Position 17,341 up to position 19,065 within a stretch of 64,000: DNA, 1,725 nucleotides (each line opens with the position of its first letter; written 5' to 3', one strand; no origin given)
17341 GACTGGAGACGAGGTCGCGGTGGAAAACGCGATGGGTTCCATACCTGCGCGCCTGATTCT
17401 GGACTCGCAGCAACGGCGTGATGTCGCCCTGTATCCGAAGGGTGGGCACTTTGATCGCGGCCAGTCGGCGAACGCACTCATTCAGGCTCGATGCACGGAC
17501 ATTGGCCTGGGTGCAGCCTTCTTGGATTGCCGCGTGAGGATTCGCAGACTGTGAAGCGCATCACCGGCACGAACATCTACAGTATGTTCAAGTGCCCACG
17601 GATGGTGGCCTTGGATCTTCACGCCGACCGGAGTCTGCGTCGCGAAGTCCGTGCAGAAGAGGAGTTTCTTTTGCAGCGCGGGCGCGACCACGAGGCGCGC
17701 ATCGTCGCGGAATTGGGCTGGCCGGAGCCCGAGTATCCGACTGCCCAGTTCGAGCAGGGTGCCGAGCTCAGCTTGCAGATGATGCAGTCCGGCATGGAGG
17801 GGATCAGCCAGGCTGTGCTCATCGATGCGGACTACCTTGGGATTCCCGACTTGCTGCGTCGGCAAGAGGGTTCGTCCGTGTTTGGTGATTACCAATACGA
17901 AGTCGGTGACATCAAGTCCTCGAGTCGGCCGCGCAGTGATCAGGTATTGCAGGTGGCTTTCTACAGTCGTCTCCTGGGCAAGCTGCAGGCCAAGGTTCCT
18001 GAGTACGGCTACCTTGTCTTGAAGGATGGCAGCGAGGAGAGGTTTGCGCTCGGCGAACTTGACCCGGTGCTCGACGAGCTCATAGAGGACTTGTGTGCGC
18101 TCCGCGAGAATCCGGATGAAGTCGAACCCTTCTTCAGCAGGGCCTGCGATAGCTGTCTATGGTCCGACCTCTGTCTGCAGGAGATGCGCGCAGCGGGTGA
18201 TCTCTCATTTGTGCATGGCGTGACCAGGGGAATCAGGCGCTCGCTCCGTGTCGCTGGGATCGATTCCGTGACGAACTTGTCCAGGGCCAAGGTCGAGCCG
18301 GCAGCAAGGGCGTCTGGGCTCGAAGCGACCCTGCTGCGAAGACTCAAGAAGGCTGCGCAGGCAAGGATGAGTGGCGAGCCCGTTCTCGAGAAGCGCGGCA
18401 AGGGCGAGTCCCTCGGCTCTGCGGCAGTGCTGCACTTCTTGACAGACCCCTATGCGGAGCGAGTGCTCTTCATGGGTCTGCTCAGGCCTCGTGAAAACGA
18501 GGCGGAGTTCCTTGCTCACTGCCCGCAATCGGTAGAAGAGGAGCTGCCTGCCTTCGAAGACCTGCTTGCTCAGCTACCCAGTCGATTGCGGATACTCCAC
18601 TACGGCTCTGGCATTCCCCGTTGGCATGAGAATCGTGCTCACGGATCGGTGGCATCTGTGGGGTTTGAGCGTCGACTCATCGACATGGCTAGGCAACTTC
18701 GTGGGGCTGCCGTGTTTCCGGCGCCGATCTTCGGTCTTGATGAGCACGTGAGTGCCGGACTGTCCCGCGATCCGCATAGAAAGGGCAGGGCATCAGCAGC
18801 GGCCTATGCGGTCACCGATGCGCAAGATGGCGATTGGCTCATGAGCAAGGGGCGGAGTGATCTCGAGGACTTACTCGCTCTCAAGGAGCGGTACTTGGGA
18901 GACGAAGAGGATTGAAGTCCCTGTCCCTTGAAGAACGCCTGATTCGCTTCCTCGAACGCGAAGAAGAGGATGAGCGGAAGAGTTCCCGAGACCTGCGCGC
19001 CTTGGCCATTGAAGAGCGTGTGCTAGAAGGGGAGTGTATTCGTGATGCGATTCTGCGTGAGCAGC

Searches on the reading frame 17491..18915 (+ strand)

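Call 14: search_protein_families(library=pfam, proteins=[window:17491-18915:+], max_evalue=0.0001)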
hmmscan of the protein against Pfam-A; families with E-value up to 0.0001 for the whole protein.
window:17491-18915:+ (474 aa): 0 families

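Call 73: search_protein_families(library=pfam, proteins=[window:17491-18915:+], max_evalue=0.05)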
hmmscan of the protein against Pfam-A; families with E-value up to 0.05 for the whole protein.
window:17491-18915:+ (474 aa): 3 families
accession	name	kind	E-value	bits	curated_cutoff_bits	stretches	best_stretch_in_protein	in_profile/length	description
PF01930.23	Cas_Cas4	-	0.0018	18.8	22.7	1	135-229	65-159/160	Domain of unknown function DUF83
PF12705.13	PDDEXK_1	-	0.0018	18.7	22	1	98-228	120-246/247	PD-(D/E)XK nuclease superfamily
PF14520.12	HHH_5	-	0.047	14.6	27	0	237-290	3-56/57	Helix-hairpin-helix domain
